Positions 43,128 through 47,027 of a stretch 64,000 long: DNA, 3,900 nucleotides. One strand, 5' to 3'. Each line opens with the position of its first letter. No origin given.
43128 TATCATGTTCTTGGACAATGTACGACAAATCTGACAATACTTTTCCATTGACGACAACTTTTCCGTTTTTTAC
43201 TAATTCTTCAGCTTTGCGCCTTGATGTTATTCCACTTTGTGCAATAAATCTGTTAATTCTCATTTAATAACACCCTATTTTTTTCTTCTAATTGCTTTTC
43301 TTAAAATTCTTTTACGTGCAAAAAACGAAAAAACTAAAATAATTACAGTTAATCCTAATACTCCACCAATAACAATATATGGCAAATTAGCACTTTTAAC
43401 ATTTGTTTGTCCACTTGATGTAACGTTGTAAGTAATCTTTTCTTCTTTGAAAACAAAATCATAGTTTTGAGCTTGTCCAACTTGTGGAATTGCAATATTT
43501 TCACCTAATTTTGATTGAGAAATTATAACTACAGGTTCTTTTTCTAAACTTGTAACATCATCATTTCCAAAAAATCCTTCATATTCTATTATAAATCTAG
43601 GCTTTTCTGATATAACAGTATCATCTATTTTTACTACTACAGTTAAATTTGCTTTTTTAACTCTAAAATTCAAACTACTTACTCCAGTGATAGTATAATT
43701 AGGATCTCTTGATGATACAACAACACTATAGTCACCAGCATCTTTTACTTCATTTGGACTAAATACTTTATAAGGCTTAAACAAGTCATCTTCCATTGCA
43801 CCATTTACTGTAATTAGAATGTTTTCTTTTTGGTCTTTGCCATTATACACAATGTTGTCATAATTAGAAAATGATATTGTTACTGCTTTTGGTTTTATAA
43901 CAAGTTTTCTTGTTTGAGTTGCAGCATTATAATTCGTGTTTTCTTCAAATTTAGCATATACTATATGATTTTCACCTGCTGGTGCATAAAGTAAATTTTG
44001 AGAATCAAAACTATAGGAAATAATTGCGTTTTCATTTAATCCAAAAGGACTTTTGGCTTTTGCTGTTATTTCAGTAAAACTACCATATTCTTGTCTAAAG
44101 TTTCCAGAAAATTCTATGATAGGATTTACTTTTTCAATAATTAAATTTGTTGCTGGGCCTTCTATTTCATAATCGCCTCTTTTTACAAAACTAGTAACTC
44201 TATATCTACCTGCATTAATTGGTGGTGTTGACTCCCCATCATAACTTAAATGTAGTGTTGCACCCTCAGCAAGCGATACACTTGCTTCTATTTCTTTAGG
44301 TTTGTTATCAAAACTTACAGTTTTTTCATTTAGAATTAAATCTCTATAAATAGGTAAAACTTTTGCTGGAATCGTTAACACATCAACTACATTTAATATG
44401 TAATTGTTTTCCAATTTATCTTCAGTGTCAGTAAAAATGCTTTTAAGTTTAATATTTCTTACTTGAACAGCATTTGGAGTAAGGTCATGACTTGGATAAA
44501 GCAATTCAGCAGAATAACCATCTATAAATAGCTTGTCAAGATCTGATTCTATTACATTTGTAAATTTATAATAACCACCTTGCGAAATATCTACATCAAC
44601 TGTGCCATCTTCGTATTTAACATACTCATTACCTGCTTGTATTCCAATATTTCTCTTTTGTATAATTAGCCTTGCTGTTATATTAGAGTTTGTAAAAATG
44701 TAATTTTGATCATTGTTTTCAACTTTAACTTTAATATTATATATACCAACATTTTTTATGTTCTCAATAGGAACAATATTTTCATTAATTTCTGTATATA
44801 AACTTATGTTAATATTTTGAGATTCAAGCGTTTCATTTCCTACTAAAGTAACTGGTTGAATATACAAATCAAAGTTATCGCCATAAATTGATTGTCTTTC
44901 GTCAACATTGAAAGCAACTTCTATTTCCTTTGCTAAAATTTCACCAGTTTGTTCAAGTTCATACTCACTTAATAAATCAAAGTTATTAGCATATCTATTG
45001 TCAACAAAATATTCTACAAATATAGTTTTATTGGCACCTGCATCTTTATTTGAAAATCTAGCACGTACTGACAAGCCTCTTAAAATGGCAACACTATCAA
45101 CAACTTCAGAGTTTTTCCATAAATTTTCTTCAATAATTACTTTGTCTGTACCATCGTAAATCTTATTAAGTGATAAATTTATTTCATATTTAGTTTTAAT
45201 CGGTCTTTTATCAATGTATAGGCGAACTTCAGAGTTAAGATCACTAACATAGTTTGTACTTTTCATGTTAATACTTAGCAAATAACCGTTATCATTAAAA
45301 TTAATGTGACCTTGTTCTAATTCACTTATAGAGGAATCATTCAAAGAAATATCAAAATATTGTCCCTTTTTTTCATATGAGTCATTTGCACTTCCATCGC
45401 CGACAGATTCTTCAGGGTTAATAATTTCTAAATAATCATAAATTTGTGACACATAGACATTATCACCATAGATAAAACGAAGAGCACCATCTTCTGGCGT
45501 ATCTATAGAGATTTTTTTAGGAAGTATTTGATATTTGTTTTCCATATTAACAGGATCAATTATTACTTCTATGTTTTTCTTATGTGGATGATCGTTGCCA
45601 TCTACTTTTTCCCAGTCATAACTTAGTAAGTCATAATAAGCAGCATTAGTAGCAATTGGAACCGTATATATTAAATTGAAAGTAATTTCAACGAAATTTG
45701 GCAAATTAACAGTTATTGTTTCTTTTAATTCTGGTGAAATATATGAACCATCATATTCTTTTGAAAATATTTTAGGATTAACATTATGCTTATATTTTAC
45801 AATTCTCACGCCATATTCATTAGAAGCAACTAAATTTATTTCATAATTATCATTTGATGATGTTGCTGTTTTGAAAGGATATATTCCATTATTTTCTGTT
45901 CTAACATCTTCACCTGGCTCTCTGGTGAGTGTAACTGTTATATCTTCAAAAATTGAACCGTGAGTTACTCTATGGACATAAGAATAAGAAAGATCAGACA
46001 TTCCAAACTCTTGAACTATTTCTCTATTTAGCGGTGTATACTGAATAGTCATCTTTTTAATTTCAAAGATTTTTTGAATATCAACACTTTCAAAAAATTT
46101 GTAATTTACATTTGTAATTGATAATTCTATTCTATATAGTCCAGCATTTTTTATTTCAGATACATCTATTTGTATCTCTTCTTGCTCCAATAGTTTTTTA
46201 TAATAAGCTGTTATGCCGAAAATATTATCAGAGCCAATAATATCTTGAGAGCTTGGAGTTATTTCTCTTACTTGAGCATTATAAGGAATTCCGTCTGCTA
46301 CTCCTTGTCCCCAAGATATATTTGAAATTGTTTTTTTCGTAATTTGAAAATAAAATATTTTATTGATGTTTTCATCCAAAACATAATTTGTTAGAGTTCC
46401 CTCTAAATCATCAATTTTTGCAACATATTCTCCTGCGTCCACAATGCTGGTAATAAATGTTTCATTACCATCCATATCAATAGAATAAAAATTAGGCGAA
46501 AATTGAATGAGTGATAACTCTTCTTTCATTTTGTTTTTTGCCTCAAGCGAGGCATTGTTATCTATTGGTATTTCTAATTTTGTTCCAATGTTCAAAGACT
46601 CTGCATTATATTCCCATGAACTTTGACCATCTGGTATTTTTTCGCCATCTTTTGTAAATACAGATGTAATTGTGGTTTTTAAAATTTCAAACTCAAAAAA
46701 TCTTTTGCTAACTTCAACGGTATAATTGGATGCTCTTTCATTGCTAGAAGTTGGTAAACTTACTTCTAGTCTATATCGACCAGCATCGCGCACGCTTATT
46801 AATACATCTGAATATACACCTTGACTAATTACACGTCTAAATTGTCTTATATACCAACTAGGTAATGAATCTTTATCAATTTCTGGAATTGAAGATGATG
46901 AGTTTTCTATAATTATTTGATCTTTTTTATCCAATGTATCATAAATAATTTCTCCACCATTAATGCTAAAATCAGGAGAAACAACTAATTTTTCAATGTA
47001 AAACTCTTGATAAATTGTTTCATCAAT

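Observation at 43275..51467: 2730-aa tail-anchored GLUG/MBG-repeat surface protein occupying 13% of the window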

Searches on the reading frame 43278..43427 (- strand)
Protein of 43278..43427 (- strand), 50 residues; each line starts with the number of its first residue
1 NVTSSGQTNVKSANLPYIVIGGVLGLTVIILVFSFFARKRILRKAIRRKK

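Call 74: search_protein_families(library=ncbifam, max_evalue=10, proteins=[window:43278-43427:-])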
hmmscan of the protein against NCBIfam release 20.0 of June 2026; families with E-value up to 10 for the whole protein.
seq(50 aa): 3 families
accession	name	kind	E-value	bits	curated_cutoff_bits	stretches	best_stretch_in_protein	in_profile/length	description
NF041738.1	GG_III-CTERM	domain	0.01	15.7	22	1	17-40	1-25/28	GGIII-like transmembrane region-containing protein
NF045846.1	MSC0882_dom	subfamily_domain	0.026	13.7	60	1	8-41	154-188/244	MSC_0882 family membrane protein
NF002142.0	PRK00979.1-1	subfamily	0.092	11.7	287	1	9-46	5-43/306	tetrahydromethanopterin S-methyltransferase subunit H family protein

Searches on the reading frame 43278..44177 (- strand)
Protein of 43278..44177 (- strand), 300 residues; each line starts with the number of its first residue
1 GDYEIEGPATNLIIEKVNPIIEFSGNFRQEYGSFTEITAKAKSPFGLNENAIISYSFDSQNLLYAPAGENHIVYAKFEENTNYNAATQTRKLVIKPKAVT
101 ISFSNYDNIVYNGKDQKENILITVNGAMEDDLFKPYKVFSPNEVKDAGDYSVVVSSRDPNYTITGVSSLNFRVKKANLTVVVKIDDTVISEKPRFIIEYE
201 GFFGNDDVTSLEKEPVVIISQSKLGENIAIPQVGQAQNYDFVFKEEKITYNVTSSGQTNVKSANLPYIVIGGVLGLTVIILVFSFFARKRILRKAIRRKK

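Call 28: search_protein_families(library=pfam, max_evalue=10, proteins=[window:43278-44177:-])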
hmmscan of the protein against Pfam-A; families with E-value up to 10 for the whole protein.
seq(300 aa): 3 families
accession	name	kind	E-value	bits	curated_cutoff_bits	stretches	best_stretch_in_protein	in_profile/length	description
PF18676.6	MBG_2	-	0.00041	21.3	25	2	190-247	14-70/72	MBG domain (YGX type)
PF18887.5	MBG_3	-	0.009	16.5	25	1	110-176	11-71/72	MBG domain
PF21314.2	TM_ErbB1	-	0.81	9.9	27.1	1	269-299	5-31/36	Epidermal growth factor receptor transmembrane-juxtamembrane segment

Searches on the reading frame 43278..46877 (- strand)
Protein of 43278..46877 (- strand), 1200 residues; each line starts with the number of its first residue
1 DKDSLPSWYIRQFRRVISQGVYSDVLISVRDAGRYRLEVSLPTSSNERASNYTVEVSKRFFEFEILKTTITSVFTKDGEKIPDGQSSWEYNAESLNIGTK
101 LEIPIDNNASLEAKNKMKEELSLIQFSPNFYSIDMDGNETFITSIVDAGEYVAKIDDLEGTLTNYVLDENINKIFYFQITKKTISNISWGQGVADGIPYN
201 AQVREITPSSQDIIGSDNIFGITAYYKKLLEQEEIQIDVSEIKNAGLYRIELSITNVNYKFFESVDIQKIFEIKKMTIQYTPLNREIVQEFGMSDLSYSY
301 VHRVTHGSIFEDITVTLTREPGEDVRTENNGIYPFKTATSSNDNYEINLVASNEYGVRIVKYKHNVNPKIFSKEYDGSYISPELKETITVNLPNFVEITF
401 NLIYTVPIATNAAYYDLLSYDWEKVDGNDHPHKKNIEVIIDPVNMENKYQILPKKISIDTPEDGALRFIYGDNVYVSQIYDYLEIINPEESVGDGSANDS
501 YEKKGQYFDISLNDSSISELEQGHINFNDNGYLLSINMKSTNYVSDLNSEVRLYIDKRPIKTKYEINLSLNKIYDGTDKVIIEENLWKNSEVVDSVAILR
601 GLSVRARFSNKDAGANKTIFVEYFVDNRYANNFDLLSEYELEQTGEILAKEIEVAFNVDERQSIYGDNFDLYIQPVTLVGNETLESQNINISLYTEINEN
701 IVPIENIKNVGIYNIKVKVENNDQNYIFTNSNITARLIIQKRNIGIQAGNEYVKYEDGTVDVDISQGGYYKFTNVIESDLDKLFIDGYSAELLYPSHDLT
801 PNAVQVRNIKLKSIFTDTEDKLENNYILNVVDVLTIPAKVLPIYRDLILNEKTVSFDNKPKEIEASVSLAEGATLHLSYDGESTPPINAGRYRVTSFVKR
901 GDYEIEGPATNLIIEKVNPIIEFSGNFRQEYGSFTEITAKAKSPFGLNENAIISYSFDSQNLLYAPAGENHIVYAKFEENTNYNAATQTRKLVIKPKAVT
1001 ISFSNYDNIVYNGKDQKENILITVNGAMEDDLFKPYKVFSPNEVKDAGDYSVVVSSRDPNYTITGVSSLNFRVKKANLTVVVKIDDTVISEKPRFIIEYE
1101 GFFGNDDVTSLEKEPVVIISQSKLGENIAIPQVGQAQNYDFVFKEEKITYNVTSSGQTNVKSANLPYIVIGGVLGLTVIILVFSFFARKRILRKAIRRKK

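Call 62: predict_structure(alignment_id=A4)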
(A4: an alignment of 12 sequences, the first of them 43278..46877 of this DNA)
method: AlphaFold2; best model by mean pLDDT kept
length: 1200 residues; sequences in the alignment: 12
mean_pLDDT: 77.0   pTM: 0.30
mean pLDDT of the five models: 77.0, 74.2, 74.1, 74.1, 72.6
residues with pLDDT >= 90: 52; 70-90: 912; 50-70: 170; < 50: 66
segments of 3 or more residues with pLDDT < 50: 1-3, 14-21, 44-49, 194-198, 200-202, 323-325, 1156-1175, 1187-1190, 1192-1200
pLDDT, mean of each block of 10 residues (from residue 1): 53 46 56 73 50 60 77 85 87 85 69 74 79 85 87 76 73 86 84 50 65 80 76 71 77 87 84 78 78 74 69 79 57 81 81 77 85 75 82 68 82 85 78 83 84 82 82 85 82 80 83 80 85 85 80 86 78 88 76 81 88 88 85 82 87 81 80 79 83 81 79 86 82 81 84 82 78 82 81 78 81 67 76 78 81 85 84 85 85 87 79 86 87 86 86 83 78 87 86 83 77 76 75 59 67 70 71 82 76 77 79 75 69 80 79 45 38 48 50 43
secondary structure, 60 per line:
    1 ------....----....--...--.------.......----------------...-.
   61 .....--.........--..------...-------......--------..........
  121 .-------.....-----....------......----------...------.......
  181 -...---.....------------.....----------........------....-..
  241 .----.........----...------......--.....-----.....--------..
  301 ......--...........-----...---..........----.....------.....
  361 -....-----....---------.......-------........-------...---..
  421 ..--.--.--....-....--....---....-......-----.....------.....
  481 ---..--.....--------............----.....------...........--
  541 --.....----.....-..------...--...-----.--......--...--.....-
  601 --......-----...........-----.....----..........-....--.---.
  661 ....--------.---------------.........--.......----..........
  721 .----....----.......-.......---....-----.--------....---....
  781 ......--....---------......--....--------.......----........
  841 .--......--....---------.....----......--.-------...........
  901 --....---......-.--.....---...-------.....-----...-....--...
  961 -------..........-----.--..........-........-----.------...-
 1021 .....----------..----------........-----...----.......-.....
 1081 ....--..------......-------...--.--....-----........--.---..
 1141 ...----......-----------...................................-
elements in order (helices of 4 or more, strands of 3 or more residues): E7-10 E15-18 E21-23 E33-39 E60-65 E68-76 E87-89 E97-102 H111-121 E129-133 E139-142 E149-154 E165-167 E174-180 E182-184 E188-192 E205-209 E220-227 E234-237 E246-254 E259-261 E268-273 E276-280 E286-290 E299-306 E309-319 E331-340 E345-349 E356-360 E362-365 E371-374 E384-390 E398-405 E413-415 E419-422 H431-434 E436-439 H442-445 E449-452 E454-459 E465-469 H476-480 H488-492 H501-507 E508-512 H517-521 E528-538 E543-547 E552-556 E566-568 E571-573 E582-587 H595-599 E603-608 E614-624 E639-648 E650-653 E660-664 E689-697 E700-703 E711-721 E726-729 E734-740 E742-748 E752-755 E770-773 H777-782 E783-786 E789-792 E802-807 E810-813 H822-825 E826-828 E833-841 E844-849 E852-855 E865-869 E874-879 E890-900 E903-906 E910-915 E920-924 E928-930 E938-942 E948-950 E952-955 E968-977 E986-995 E997-1004 E1021-1025 E1048-1055 E1061-1063 E1068-1074 E1076-1084 E1095-1100 E1116-1119 E1125-1132 E1139-1143 E1148-1153 H1165-1199

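Call 64: fold_search(model_id=the predicted structure, library=pdb)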
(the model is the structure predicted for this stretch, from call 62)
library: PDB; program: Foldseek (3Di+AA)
matches with E <= 10: 705; with E <= 0.001: 67
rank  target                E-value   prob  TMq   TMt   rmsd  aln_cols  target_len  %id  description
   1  9flp_A                1.5e-15  1.00  0.10  0.12  133.6      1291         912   10  CryoEM structure of the neck (1403-2314) in the grappling hook protein A (GhpA) in the bacterium Aureispira sp. CCB-QB (released 2024-10-16)
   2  9ba4_A                2.1e-09  1.00  0.10  0.12  64.9      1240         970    7  Full-length cross-linked Contactin 2 (CNTN2) (released 2024-07-17)
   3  3dmk_A                6.3e-09  1.00  0.10  0.14  46.3       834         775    9  Crystal structure of Down Syndrome Cell Adhesion Molecule (DSCAM) isoform 1.30.30, N-terminal eight Ig domains (released 2008-10-07)
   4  6hhu_A                2.9e-08  1.00  0.09  0.14  41.2       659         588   13  Structure of the Bacillus anthracis Sap S-layer assembly domain (released 2019-07-24)
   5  9g93_A                4.9e-08  1.00  0.13  0.19  33.0       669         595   14  CryoET structure of the in vitro grown Bacillus anthracis Sap S-layer (released 2024-12-18)
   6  7stz_C                1.8e-07  1.00  0.09  0.15  32.4       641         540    9  Crystal Structure of Human E-cadherin EC1-5 bound by mouse monoclonal antibody Fab mAb-1_19A11 (released 2022-01-26)
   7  3b43                  2.1e-07  1.00  0.10  0.18  30.8       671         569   10  I-band fragment I65-I70 from titin (released 2008-01-22)
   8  8g4l_am               3.6e-07  0.98  0.10  0.11  117.8      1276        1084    9  Cryo-EM structure of the human cardiac myosin filament (released 2023-11-01)
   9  9flw_A                3.7e-07  1.00  0.11  0.21  46.5       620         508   11  CryoEM structure of the fragment-6 (3571-4078) in the grappling hook protein A (GhpA) in the bacterium Aureispira sp.  (released 2024-10-16)
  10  7ol4_A                1.1e-06  1.00  0.11  0.20  34.2       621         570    8  Mouse contactin-1 neurofascin-155 immunoglobulin domains adhesion complex (released 2022-12-14)
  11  7ol2_A                1.9e-06  1.00  0.11  0.18  36.2       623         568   11  Crystal structure of mouse contactin 1 immunoglobulin domains (released 2022-12-14)
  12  1e07                  2.5e-06  0.99  0.09  0.14  61.4       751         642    8  Model of human carcinoembryonic antigen by homology modelling and curve-fitting to experimental solution scattering data (released 2000-07-04)
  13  7ok5_B                3.3e-06  0.97  0.07  0.13  43.8       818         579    9  Crystal structure of mouse neurofascin 155 immunoglobulin domains (released 2022-12-14)
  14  8a0y_A                3.7e-06  1.00  0.11  0.18  35.5       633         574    8  Crystal structure of mouse contactin 2 immunoglobulin domains (released 2023-11-01)
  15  5oj6_B                4.4e-06  0.91  0.08  0.12  41.9      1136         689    7  Crystal structure of the chicken MDGA1 ectodomain in complex with the human neuroligin 1 (NL1(-A-B)) cholinesterase do (released 2017-08-23)
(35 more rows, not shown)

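Call 68: find_homologous_proteins(query=A4, max_evalue=1e-30)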
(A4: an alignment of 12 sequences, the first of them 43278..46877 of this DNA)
Query A4 (12 sequences) (1200 aa, profile of the alignment): 12 proteins with E <= 1e-30 among 8000 candidates.
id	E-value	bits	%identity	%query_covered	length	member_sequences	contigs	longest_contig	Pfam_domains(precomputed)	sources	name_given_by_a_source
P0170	9.8e-104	366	40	6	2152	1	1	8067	PF13418.13,PF07250.18,PF24681.2,PF13415.13,PF18676.7,PF01344.32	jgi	jgi:uncharacterized ubiquitin-like protein YukD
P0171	8.5e-63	231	23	12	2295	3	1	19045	PF09479.17,PF18657.7,PF11197.14,PF04234.19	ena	-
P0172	7.2e-58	215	31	11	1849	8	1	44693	PF13585.13,PF18676.7,PF18884.6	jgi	-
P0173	4.6e-57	212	26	15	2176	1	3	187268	PF18657.7,PF18676.7,PF02368.25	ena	-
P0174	1.2e-52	197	29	11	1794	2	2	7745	PF18657.7,PF18676.7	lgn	-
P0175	1.2e-50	191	23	14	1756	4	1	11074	PF18657.7,PF18676.7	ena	-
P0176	1.1e-49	187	29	11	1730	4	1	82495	PF02915.24,PF18887.6,PF18676.7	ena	-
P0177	8.3e-46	175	26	14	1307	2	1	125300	PF18676.7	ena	-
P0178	6.4e-45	172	26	21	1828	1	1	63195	PF18887.6,PF18911.7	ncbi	-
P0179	8.4e-43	165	23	15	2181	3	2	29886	PF18657.7,PF18676.7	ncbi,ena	-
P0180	1.4e-41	161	25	13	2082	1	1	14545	PF18676.7,PF18962.8,PF19081.7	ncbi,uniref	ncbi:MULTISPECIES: MBG domain-containing protein [unclassified Myroides]|uniref:MBG domain-containin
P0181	3.6e-38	149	34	10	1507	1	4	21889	PF18887.6,PF18676.7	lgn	-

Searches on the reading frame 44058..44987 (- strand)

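Call 28: search_protein_families(library=pfam, max_evalue=10, proteins=[window:44058-44987:-])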
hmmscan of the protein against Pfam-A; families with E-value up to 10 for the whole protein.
seq(310 aa): 1 family
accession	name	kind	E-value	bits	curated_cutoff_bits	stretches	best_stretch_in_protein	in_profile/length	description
PF18887.5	MBG_3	-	1.2e-07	32.1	25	1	225-286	11-70/72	MBG domain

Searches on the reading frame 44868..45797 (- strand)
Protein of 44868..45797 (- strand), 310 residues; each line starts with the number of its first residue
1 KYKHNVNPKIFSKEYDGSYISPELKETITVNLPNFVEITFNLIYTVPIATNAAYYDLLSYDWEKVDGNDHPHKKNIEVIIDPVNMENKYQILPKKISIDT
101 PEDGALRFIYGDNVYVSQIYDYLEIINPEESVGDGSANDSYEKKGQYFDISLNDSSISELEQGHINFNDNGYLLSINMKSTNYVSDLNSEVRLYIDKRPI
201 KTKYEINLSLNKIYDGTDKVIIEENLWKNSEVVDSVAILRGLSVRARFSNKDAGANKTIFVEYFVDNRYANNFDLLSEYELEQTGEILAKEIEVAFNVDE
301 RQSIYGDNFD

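Call 28: search_protein_families(library=pfam, max_evalue=10, proteins=[window:44868-45797:-])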
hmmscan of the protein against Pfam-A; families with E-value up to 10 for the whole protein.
seq(310 aa): 2 families
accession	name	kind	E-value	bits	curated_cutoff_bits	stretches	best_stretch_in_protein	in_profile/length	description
PF18657.6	YDG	-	0.00014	22.5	25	1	209-272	12-77/85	YDG domain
PF01119.25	DNA_mis_repair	-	0.012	15.7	26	2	165-216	16-66/119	DNA mismatch repair protein, C-terminal domain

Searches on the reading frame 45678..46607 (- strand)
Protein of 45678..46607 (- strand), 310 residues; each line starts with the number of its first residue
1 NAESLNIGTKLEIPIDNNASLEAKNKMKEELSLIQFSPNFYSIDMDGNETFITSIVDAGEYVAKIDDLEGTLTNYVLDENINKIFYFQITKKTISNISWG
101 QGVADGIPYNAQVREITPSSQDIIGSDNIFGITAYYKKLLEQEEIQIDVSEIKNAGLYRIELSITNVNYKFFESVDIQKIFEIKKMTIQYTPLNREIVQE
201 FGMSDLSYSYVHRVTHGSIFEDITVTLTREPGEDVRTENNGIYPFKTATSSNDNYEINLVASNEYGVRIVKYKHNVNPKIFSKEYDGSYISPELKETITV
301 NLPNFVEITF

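Call 28: search_protein_families(library=pfam, max_evalue=10, proteins=[window:45678-46607:-])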
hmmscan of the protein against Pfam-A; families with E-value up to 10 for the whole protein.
seq(310 aa): 1 family
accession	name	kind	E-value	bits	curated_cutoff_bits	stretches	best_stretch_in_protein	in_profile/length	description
PF18676.6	MBG_2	-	0.00011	23.2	25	1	217-261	29-68/72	MBG domain (YGX type)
